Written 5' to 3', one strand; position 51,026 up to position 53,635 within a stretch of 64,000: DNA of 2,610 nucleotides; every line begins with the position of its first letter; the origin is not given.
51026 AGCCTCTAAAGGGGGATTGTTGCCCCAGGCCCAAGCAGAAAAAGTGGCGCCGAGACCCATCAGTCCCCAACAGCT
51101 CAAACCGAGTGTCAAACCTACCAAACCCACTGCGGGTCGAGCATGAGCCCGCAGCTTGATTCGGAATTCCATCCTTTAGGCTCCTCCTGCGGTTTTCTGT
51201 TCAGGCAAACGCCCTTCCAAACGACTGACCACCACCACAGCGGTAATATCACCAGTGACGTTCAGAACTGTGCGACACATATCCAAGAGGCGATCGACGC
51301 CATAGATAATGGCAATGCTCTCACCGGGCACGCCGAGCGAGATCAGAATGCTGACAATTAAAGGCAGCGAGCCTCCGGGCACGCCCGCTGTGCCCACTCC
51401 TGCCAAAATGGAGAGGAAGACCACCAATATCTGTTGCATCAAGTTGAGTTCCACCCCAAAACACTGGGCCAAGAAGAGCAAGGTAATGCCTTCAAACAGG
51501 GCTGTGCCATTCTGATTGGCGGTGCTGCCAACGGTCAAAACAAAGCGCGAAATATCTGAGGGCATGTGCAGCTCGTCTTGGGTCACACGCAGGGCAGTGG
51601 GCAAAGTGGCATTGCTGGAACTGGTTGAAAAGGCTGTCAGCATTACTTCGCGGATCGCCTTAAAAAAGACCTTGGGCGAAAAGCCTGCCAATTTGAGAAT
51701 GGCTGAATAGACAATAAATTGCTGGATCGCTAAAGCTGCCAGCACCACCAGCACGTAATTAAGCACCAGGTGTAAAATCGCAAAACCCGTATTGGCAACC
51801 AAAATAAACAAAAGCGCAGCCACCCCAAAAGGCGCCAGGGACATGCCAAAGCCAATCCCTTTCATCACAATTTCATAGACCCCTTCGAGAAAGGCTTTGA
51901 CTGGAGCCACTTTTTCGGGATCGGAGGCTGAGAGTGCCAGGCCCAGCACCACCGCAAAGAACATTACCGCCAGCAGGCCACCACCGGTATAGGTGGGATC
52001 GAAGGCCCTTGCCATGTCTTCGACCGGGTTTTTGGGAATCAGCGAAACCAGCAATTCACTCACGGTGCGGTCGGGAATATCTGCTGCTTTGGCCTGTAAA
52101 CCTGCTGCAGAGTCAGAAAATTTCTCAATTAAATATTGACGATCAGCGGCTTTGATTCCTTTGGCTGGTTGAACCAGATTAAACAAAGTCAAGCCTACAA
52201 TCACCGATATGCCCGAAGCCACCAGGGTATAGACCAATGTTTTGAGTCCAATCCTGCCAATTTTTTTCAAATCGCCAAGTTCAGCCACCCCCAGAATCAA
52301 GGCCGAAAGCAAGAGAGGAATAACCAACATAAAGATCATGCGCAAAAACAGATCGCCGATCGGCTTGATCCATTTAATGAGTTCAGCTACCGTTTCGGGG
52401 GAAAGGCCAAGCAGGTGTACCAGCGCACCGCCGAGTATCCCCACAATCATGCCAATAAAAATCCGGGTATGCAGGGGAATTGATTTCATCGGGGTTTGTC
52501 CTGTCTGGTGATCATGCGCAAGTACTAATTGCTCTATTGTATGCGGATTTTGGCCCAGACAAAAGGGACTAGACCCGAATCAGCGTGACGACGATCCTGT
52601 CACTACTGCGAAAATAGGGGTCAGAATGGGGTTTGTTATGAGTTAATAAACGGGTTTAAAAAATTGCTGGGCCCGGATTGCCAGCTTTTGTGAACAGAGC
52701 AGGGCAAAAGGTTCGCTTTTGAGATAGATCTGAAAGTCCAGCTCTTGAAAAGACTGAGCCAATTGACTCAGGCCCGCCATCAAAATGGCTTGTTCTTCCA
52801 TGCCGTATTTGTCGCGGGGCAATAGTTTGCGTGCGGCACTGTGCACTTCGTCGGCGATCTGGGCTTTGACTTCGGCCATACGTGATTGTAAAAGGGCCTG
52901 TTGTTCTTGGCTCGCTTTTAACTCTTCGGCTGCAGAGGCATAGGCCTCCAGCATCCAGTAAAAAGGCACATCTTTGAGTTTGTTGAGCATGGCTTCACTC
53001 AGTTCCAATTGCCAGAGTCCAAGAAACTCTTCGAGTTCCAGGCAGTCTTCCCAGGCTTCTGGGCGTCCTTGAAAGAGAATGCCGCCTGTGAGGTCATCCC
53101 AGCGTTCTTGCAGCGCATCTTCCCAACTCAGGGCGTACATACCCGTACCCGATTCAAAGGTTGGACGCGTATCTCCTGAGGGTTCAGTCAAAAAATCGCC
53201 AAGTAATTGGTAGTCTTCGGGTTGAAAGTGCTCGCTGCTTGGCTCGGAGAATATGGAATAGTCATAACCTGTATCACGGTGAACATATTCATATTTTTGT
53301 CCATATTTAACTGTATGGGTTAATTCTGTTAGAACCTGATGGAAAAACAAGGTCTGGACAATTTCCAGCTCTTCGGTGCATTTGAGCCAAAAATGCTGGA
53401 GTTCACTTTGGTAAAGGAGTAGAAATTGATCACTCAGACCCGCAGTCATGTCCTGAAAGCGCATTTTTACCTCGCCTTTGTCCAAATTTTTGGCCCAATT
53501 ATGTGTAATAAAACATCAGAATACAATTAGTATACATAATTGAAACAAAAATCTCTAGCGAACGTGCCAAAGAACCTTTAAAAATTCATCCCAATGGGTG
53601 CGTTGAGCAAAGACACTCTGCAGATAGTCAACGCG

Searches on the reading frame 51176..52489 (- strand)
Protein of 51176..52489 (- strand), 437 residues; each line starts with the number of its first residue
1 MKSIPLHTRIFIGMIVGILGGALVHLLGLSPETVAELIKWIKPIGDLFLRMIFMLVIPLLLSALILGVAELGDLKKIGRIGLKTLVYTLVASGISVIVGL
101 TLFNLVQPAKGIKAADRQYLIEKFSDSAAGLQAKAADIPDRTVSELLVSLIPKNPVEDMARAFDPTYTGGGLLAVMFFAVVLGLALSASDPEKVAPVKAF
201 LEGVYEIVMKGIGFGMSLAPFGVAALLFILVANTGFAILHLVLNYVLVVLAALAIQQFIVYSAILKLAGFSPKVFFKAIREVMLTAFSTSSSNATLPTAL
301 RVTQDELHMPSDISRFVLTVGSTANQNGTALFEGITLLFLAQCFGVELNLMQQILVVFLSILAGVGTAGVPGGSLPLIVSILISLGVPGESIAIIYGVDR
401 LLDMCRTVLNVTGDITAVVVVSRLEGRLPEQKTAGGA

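Call 4: search_protein_families(library=pfam, proteins=[window:51176-52489:-], max_evalue=0.01)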
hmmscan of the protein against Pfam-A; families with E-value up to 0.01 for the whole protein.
window:51176-52489:- (437 aa): 1 family
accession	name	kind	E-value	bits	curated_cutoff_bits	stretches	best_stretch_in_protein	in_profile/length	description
PF00375.23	SDF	-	1.4e-107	360.6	27.9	1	6-423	1-386/387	Sodium:dicarboxylate symporter family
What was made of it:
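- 51176..52489 (-): SDF/DAACS-family transporter (437 aa), found only in clade A loci. PF00375 scores 360 bits (call 4).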

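Call 21: search_protein_families(library=ncbifam, proteins=[window:51176-52489:-], max_evalue=0.1)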
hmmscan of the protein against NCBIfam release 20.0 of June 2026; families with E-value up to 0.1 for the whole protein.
window:51176-52489:- (437 aa): 5 families
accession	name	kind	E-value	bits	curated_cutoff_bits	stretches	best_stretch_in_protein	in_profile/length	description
NF008440.0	PRK11283.1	equivalog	1.3e-78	264.7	638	1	4-433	6-420/437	glutamate/aspartate:proton symporter GltP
NF002461.0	PRK01663.1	subfamily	3.9e-56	190.9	513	1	7-433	6-410/428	C4-dicarboxylate transporter DctA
NF009587.0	PRK13027.1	subfamily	6.8e-50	170.1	570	1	6-431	9-409/442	C4-dicarboxylate transporter DctA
NF010151.0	PRK13628.1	equivalog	8.5e-26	90.9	308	1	5-422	15-398/407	serine/threonine transporter SstT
NF002129.0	PRK00965.1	equivalog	0.081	13.1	113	1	140-187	44-91/108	tetrahydromethanopterin S-methyltransferase subunit B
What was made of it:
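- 51176..52489 (-): Its nearest NCBIfam model is GltP-like, below that model's cut-off (call 21).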

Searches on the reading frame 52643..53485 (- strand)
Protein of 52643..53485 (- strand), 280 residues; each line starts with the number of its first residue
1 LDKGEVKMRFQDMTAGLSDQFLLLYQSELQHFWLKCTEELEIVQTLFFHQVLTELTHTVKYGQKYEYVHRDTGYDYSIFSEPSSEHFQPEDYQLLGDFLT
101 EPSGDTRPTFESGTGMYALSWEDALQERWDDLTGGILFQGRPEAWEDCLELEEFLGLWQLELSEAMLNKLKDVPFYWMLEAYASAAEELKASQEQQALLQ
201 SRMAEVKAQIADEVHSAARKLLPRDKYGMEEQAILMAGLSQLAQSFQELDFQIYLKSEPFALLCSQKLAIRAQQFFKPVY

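Call 4: search_protein_families(library=pfam, proteins=[window:52643-53485:-], max_evalue=0.01)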
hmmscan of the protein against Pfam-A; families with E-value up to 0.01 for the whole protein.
window:52643-53485:- (280 aa): 0 families

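Call 21: search_protein_families(library=ncbifam, proteins=[window:52643-53464:-], max_evalue=0.1)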
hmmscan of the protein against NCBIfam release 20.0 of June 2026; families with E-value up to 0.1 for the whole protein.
window:52643-53464:- (273 aa): 0 families

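Call 53: search_protein_representatives(protein=window:52643-53464:-)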
Query: 273 residues. Proteins with E-value up to 0.001 (for the whole library): 45; up to 1e-10: 12; up to 1e-30: 3. The best 45 are listed.
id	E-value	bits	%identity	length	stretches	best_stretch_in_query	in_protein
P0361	1.4e-177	605.1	100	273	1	1-273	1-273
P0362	1.0e-55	205.6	42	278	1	1-269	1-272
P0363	6.0e-31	124.5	38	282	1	20-269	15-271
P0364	2.9e-22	96.0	36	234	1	46-269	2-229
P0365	7.7e-22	94.6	32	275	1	19-264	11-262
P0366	2.6e-21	92.9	26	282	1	11-261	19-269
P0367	2.9e-20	89.5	30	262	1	28-267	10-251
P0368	2.3e-15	73.4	32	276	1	25-257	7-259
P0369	1.9e-13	67.1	28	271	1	29-265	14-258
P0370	2.8e-13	66.5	32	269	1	25-271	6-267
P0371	1.4e-12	64.2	25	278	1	30-262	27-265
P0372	8.1e-11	58.5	30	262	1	31-230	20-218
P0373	2.0e-09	53.9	28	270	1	58-243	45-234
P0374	9.9e-09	51.6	32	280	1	62-219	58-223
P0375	1.3e-08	51.3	27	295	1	56-239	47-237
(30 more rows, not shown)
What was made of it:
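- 52643..53464 (-): Acidic cytoplasmic 273-aa protein of unknown function. It occurs only in clade A loci. It belongs to a small family of 45 representatives (call 53).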

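Call 80: search_protein_families(library=pfam, alignment_id=A4, max_evalue=0.01)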
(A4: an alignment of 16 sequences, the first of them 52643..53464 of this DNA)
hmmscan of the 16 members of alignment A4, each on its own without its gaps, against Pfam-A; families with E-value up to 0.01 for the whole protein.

A. member 1, window:52643-53464:- (273 aa): 0 families

B. families by the number of members that match (of 16 scanned): 2 families
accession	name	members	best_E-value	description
PF19458.4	DUF5995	1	0.0035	Family of unknown function (DUF5995)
PF25583.1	WCX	1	0.0068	WCX domain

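Call 85: predict_structure(alignment_id=A4)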
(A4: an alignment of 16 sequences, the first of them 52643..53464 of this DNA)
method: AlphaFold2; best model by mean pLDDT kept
length: 273 residues; sequences in the alignment: 16
mean_pLDDT: 94.9   pTM: 0.82
mean pLDDT of the five models: 94.9, 94.8, 94.8, 94.8, 93.3
residues with pLDDT >= 90: 252; 70-90: 20; 50-70: 1; < 50: 0
segments of 3 or more residues with pLDDT < 50: none
pLDDT, mean of each block of 10 residues (from residue 1): 92 95 96 96 98 96 90 95 97 97 86 97 96 90 94 96 98 98 97 97 98 95 96 96 96 96 93 67
secondary structure, 60 per line:
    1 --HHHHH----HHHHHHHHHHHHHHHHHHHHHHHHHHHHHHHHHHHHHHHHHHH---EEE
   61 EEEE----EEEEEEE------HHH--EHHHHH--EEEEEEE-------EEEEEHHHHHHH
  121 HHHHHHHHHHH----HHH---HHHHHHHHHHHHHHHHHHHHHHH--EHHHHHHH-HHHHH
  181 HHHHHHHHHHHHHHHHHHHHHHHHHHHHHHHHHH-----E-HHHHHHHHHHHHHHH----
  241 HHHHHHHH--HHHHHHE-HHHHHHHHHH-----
elements in order: H3-7 H12-54 E58-64 E69-75 H88-92 E95-101 E109-113 H114-131 H142-164 H168-174 H176-214 H222-236 H241-248 H251-256 H259-268

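Call 87: fold_search(model_id=the predicted structure, library=pdb)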
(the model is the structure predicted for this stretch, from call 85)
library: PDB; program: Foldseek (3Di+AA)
matches with E <= 10: 74; with E <= 0.001: 0
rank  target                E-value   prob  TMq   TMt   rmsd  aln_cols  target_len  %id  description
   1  6nr8_5                1.3e+00  0.11  0.16  0.30  15.3       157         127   13  hTRiC-hPFD Class6 (released 2019-06-19)
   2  9nc9_G                1.3e+00  0.05  0.14  0.06  22.2       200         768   10  Helical assembly of AVAST5 filament (released 2026-02-18)
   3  4ci6_B                1.5e+00  0.06  0.15  0.09  14.7       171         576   14  Mechanisms of crippling actin-dependent phagocytosis by YopO (released 2015-01-28)
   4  9nc9_R                1.7e+00  0.04  0.15  0.06  21.6       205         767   10  Helical assembly of AVAST5 filament (released 2026-02-18)
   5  8t6l_A                1.7e+00  0.03  0.14  0.04  27.2       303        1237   13  Cryo-EM structure of rat cardiac sodium channel NaV1.5 with batrachotoxin analog BTX-B (released 2024-03-06)
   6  4gk0_F                2.9e+00  0.14  0.15  0.32   5.7        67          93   12  Crystal structure of human Rev3-Rev7-Rev1 complex (released 2013-03-13)
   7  2zdi_C                3.6e+00  0.03  0.14  0.21  23.3       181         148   12  Crystal structure of Prefoldin from Pyrococcus horikoshii OT3 (released 2008-02-05)
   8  8qy7                  3.8e+00  0.04  0.08  0.03  16.9        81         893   18  Zorya anti-bacteriophage defense system ZorD apo form (released 2024-11-06)
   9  9nc9_L                3.8e+00  0.02  0.12  0.05  21.7       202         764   13  Helical assembly of AVAST5 filament (released 2026-02-18)
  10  3aon_A                4.5e+00  0.03  0.15  0.20  29.0       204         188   12  Crystal structure of the central axis (NtpD-NtpG) in the catalytic portion of Enterococcus hirae V-type sodium ATPase (released 2011-10-05)
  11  6fai_D                4.5e+00  0.03  0.12  0.15  17.9       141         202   12  Structure of a eukaryotic cytoplasmic pre-40S ribosomal subunit (released 2018-02-28)
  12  9cf8_G                4.8e+00  0.04  0.18  0.21  33.8       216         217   12  Cryo-EM structure of human kidney V-ATPase state 1 (released 2025-08-06)
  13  5ndv_S3               4.8e+00  0.03  0.12  0.15  16.4       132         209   11  Crystal structure of Paromomycin bound to the yeast 80S ribosome (released 2017-12-13)
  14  3oja_A                4.8e+00  0.03  0.15  0.10  19.1       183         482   14  Crystal structure of LRIM1/APL1C complex (released 2010-09-22)
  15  2h7v_C                5.1e+00  0.04  0.17  0.17  15.9       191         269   12  Co-crystal structure of YpkA-Rac1 (released 2006-09-19)
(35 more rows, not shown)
